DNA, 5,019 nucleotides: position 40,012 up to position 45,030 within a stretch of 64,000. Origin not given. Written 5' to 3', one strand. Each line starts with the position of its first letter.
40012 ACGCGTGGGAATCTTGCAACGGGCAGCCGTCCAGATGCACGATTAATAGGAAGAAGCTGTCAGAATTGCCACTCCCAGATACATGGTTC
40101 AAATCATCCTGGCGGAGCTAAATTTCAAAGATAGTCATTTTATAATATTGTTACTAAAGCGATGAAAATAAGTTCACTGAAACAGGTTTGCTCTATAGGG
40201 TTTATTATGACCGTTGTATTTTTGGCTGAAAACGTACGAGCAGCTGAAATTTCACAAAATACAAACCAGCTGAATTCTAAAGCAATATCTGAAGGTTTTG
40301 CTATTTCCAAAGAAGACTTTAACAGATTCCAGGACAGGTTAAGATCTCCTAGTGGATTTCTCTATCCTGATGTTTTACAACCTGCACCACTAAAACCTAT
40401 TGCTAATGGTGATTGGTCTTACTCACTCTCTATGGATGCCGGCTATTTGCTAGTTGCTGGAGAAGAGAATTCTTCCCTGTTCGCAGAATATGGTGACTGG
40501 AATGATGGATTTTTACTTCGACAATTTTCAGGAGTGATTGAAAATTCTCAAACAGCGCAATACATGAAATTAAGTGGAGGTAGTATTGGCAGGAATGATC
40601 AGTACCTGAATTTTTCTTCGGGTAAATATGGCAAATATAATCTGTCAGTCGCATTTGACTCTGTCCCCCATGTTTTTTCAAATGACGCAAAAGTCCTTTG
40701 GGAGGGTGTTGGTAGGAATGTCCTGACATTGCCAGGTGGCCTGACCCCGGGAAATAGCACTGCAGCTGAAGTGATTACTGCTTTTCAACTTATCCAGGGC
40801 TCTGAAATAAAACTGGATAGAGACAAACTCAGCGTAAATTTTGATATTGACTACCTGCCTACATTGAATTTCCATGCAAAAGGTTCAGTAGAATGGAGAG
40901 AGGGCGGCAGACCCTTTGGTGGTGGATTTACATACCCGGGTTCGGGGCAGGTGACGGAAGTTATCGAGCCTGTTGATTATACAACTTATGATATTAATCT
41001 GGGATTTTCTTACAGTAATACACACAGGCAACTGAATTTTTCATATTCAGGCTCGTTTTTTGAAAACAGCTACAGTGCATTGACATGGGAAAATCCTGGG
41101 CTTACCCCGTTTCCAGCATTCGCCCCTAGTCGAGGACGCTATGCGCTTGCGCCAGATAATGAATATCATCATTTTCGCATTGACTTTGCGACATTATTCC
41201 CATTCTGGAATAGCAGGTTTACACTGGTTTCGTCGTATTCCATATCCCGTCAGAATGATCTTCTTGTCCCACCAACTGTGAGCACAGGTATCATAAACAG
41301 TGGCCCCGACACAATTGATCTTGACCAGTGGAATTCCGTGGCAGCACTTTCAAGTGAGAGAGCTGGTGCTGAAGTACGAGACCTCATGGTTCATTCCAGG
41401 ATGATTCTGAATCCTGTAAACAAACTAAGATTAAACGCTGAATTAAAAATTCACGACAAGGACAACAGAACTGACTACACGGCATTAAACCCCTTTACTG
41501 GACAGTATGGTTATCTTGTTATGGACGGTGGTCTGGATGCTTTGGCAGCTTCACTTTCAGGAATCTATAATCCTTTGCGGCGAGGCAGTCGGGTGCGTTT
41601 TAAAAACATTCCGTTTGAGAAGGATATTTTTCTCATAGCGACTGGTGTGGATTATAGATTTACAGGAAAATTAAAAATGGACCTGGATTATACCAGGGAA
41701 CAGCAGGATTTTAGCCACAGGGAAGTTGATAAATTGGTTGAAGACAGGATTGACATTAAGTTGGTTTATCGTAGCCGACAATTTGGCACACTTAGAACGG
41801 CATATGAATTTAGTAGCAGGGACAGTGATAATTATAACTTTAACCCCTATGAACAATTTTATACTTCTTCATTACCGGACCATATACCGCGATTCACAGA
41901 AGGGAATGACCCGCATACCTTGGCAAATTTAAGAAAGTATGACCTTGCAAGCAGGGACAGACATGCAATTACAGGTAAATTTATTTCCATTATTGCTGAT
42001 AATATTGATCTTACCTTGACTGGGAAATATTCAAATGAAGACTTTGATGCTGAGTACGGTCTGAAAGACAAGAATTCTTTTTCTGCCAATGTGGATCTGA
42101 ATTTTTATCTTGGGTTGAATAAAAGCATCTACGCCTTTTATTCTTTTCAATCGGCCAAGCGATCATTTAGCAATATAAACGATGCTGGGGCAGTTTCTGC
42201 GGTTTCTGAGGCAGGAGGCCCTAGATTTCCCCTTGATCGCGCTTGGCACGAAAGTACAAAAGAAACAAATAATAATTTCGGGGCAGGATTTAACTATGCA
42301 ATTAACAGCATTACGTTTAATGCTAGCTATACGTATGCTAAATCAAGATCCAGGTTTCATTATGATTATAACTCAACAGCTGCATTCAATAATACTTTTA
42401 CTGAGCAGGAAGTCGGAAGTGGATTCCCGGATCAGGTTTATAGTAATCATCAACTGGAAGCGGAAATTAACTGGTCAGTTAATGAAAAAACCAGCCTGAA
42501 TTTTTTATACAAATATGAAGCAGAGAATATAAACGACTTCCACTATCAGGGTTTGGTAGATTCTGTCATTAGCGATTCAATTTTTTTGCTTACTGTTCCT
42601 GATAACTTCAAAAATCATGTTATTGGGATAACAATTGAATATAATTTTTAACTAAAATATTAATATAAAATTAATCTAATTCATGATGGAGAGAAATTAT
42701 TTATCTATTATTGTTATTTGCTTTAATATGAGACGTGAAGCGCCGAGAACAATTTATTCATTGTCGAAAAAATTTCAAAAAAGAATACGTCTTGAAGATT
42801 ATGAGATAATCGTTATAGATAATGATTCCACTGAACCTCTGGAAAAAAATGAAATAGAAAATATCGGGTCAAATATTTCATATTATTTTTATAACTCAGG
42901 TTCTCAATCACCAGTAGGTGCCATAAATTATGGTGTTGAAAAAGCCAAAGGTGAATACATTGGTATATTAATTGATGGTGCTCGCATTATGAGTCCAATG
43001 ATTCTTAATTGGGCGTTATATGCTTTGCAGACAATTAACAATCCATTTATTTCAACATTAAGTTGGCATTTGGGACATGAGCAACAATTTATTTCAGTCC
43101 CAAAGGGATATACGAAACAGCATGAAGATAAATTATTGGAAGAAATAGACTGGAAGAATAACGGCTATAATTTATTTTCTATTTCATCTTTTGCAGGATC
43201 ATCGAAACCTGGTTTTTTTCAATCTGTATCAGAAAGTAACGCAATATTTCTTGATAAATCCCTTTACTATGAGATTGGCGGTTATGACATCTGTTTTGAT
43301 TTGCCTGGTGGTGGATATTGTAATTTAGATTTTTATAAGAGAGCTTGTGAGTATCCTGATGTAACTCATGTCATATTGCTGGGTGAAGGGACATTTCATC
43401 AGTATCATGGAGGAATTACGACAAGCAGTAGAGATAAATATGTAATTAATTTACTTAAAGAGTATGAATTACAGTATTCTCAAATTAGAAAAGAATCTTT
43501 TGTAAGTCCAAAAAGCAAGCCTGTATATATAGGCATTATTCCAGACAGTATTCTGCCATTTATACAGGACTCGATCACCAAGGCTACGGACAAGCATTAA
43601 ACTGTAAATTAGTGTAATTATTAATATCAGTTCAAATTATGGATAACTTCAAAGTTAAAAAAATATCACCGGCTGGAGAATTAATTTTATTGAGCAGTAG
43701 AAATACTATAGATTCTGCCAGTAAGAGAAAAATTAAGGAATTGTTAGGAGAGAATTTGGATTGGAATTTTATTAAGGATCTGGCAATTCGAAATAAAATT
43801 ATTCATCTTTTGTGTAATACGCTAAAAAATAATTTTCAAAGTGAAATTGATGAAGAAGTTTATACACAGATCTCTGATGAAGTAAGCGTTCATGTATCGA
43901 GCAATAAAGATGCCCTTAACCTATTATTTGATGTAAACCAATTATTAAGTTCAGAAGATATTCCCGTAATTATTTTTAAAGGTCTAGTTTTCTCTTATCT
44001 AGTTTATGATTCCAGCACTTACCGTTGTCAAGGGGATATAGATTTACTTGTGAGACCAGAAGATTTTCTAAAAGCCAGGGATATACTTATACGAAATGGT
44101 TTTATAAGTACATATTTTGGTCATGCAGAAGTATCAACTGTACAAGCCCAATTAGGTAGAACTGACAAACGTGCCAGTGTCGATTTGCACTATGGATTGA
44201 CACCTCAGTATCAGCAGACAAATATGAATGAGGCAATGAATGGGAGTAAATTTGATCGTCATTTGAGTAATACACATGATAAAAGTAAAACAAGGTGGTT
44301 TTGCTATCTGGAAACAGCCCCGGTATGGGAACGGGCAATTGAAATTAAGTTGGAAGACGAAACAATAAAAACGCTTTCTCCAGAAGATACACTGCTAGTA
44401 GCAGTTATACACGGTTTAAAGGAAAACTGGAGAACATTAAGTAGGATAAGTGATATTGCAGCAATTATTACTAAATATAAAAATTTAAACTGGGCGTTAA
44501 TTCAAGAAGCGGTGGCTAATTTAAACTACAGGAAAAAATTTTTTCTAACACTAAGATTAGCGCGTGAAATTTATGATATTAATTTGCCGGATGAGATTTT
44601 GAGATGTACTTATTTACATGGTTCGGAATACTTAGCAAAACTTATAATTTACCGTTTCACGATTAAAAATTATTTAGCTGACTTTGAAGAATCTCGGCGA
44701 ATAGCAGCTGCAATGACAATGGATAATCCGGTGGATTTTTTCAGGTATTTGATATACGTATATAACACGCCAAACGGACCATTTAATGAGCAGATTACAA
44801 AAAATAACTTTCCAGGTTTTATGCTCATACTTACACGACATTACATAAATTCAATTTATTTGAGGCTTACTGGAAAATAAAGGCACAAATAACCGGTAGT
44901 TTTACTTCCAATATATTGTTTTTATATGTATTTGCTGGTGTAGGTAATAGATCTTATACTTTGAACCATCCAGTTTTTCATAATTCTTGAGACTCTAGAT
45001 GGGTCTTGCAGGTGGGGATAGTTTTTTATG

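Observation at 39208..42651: MtrA/MtrB-type porin-cytochrome conduit embedded in a glycosyltransferase operon, with no MtrC, CymA or PioC partner in view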

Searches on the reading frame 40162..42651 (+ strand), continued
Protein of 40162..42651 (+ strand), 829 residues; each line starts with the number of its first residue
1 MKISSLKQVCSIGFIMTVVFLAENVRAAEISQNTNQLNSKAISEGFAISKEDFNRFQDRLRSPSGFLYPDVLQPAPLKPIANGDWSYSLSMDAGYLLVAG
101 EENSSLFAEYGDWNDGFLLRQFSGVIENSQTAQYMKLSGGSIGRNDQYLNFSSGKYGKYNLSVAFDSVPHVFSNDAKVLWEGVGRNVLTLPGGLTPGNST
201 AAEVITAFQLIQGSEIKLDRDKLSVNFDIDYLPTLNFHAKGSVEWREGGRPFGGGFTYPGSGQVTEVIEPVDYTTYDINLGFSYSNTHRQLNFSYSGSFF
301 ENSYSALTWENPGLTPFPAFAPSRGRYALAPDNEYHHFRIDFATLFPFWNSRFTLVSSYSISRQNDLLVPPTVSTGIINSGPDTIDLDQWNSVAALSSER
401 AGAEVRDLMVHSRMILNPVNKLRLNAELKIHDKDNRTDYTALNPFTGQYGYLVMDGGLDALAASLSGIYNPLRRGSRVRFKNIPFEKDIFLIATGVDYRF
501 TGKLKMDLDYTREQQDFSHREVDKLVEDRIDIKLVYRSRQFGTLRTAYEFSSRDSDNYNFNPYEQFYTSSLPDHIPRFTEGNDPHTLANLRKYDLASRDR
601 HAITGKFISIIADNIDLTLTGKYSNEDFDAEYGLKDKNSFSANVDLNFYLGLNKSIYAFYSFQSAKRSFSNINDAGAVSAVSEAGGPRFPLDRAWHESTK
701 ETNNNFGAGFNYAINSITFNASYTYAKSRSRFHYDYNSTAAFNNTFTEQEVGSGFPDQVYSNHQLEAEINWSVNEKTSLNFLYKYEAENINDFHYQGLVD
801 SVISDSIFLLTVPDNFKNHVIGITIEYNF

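Call 54: search_protein_families(library=pfam, proteins=[L075:4287-5171:+, L075:5184-5849:+, L075:5846-6475:+, L075:6351-7748:+, L075:6237-7775:-, L075:7723-8736:+, L087:12682-13701:+, L087:8739-9194:+, L087:20286-20972:+], max_evalue=0.01)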
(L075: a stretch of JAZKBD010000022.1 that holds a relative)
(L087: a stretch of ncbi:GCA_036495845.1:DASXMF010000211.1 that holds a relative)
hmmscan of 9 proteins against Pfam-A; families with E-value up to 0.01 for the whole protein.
L075:4287-5171:+ (294 aa): 0 families

L075:5184-5849:+ (221 aa): 5 families
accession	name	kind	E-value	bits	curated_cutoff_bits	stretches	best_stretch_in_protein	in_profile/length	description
PF08281.18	Sigma70_r4_2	-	6.8e-10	38.9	25.7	1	151-202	3-54/54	Sigma-70, region 4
PF04542.20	Sigma70_r2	-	2.1e-09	37.5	24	1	57-123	1-69/71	Sigma-70 region 2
PF04545.22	Sigma70_r4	-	4.6e-09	36.1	24.1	1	156-204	2-50/50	Sigma-70, region 4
PF07638.17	Sigma70_ECF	-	3.5e-07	30.7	21.1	1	41-204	6-181/185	ECF sigma factor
PF22567.2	UBA_9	-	0.0064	16.8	27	0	108-124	15-31/43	UBA-like domain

L075:5846-6475:+ (209 aa): 1 family
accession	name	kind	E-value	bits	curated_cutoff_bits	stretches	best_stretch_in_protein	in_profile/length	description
PF13490.11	zf-HC2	-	0.0048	17.4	22.2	1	11-44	1-34/35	Putative zinc-finger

L075:6351-7748:+ (465 aa): 1 family
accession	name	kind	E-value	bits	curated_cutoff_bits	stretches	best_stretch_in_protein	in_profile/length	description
PF00082.27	Peptidase_S8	-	5.8e-28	98.5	21.8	1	214-441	1-276/288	Subtilase family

L075:6237-7775:- (512 aa): 0 families

L075:7723-8736:+ (337 aa): 1 family
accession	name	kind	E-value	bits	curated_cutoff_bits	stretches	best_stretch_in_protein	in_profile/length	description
PF02649.19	GCHY-1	-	2.2e-69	234.3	25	1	35-323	3-260/260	Type I GTP cyclohydrolase folE2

L087:12682-13701:+ (339 aa): 0 families

L087:8739-9194:+ (151 aa): 0 families

L087:20286-20972:+ (228 aa): 3 families
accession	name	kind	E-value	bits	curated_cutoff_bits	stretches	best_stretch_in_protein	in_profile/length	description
PF07475.17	Hpr_kinase_C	-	0.00047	20.2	33.3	1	48-112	4-68/171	HPr Serine kinase C-terminal domain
PF01293.25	PEPCK_ATP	-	0.0025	17.1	26.5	1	28-85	174-233/465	Phosphoenolpyruvate carboxykinase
PF20703.3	nSTAND1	-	0.0094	16.1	27.1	1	63-81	34-52/379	Novel STAND NTPase 1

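Call 73: search_protein_representatives(protein=window:40162-42651:+)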
Query: 829 residues. Proteins with E-value up to 0.001 (for the whole library): 1619; up to 1e-10: 953; up to 1e-30: 203. The best 150 are listed.
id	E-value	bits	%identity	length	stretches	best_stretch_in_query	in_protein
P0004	3.7e-262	888.6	49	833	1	19-829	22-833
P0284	1.1e-208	711.7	43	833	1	34-827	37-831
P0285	3.9e-195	666.9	40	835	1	30-829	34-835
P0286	8.6e-191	652.6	66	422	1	410-829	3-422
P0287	4.1e-186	637.1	40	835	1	59-827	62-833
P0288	1.2e-177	609.1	39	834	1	51-829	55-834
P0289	1.7e-177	608.6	38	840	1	5-827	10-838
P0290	9.9e-176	602.8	38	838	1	49-825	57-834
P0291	1.8e-169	582.1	36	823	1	29-827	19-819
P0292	2.2e-163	561.9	38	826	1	53-826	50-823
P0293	2.3e-156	538.7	35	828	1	12-828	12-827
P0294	3.8e-156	538.0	37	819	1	31-829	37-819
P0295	4.2e-155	534.5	37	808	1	50-829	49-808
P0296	4.4e-152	524.5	36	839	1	56-829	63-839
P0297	1.0e-141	490.2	50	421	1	227-644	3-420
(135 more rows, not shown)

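Call 81: search_solved_structures(query=L006:12633-13322:+, max_evalue=0.001)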
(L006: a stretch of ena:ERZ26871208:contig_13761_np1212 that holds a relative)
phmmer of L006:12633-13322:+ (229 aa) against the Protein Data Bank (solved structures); distinct sequences matched with E-value up to 0.001: 13.
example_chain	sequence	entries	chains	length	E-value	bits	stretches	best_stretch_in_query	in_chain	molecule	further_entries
6q2u_A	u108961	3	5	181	2.5e-37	132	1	41-226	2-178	Cytochrome c4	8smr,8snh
1etp_A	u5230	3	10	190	2.4e-31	112.4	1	41-226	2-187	CYTOCHROME C4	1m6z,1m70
8uf3_A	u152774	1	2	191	4.8e-27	98.4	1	40-226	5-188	Cytochrome C4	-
1h1o_A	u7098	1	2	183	2.8e-19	73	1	41-161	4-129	CYTOCHROME C-552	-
1cno_A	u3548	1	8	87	1.1e-16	64.6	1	42-122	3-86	CYTOCHROME C552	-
4o1w_A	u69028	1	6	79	1.6e-15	60.8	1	42-118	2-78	Cytochrome c552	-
2zzs_A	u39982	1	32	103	1.9e-13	54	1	37-118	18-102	Cytochrome c554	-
5lo9_A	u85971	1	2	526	1.9e-09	40.9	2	52-120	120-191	Cytochrome C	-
8yts_A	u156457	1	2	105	3.8e-08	36.6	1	140-227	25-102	Cytochrome C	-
1fcd_C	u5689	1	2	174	1.1e-05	28.5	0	50-117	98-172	FLAVOCYTOCHROME C SULFIDE DEHYDROGENASE (CYTOCHROME SUBUNIT)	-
3vrd_A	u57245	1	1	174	4.4e-05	26.6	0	51-110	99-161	Flavocytochrome c heme subunit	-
1c53_A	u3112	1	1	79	7.1e-05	25.9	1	149-225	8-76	CYTOCHROME C553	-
3mk7_C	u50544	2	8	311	0.00014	25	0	29-121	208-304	Cytochrome c oxidase, cbb3-type, subunit P | Cbb3-type cytochrome c oxidase subunit CcoP1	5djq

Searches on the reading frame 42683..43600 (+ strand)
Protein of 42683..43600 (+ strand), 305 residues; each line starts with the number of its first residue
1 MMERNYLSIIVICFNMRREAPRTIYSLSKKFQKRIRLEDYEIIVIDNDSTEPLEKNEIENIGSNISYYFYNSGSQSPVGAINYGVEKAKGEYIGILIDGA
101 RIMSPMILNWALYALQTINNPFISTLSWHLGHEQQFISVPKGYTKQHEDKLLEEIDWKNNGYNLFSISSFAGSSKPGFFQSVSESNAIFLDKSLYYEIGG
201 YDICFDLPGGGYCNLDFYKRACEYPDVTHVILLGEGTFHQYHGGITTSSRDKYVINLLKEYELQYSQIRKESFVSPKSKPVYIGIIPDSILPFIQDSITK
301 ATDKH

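Call 9: search_protein_families(library=pfam, proteins=[window:42683-43600:+], max_evalue=0.001)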
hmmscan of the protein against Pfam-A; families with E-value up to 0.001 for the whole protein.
window:42683-43600:+ (305 aa): 2 families
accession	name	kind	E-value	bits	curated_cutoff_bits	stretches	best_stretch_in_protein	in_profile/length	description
PF00535.33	Glycos_transf_2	-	5.3e-10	39.9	23.3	1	8-96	1-85/168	Glycosyl transferase family 2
PF10111.15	Glyco_tranf_2_2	-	1.7e-07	31.5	27.3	1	10-223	2-201/276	Glycosyltransferase like family 2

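Call 12: search_protein_families(library=ncbifam, proteins=[window:42683-43600:+], max_evalue=0.001)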
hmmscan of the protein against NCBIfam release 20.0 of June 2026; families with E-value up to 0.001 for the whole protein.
window:42683-43600:+ (305 aa): 3 families
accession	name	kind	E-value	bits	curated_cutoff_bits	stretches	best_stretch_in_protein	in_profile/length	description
NF050050.1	ProtGlycPglI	equivalog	4.5e-06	26.2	500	1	6-104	3-98/306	GalNAc(5)-diNAcBac-PP-undecaprenol beta-1,3-glucosyltransferase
TIGR03937.1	PgaC_IcaA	equivalog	6.2e-05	22.1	422.3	1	4-117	44-152/407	poly-beta-1,6-N-acetyl-D-glucosamine synthase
NF041875.1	EPS_EpsD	equivalog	0.00015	21.3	370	1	7-99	1-89/325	exopolysaccharide biosynthesis glycosyltransferase EpsD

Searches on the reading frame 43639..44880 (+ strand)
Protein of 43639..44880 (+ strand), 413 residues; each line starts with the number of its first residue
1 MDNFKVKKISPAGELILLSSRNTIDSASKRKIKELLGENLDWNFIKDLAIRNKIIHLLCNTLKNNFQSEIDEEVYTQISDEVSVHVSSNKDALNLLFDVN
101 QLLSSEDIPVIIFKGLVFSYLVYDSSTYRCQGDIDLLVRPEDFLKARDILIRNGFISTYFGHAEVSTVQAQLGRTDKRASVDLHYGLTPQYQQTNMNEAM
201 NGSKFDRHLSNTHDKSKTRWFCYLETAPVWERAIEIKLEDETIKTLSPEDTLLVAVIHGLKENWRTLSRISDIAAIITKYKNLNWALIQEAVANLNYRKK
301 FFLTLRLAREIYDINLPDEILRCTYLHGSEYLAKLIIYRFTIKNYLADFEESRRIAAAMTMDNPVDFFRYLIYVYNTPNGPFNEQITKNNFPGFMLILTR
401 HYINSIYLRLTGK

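Call 10: search_protein_families(library=pfam, proteins=[window:43639-44880:+], max_evalue=0.001)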
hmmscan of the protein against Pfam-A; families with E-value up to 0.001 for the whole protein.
window:43639-44880:+ (413 aa): 1 family
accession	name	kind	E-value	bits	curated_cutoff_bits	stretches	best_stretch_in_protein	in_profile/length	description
PF14907.12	NTP_transf_5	-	3.4e-42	145.2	31.2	1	39-312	2-248/249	Uncharacterised nucleotidyltransferase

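Call 12: search_protein_families(library=ncbifam, proteins=[window:43639-44880:+], max_evalue=0.001)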
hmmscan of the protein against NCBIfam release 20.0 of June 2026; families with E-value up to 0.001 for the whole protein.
window:43639-44880:+ (413 aa): 0 families

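Call 75: search_solved_structures(query=window:43639-44880:+, max_evalue=1)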
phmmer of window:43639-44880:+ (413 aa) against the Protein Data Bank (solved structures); distinct sequences matched with E-value up to 1: 1.
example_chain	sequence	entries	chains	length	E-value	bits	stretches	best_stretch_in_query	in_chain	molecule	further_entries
5fb3_A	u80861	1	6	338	0.066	15.5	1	231-285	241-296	Glycerol-1-phosphate dehydrogenase [NAD(P)+]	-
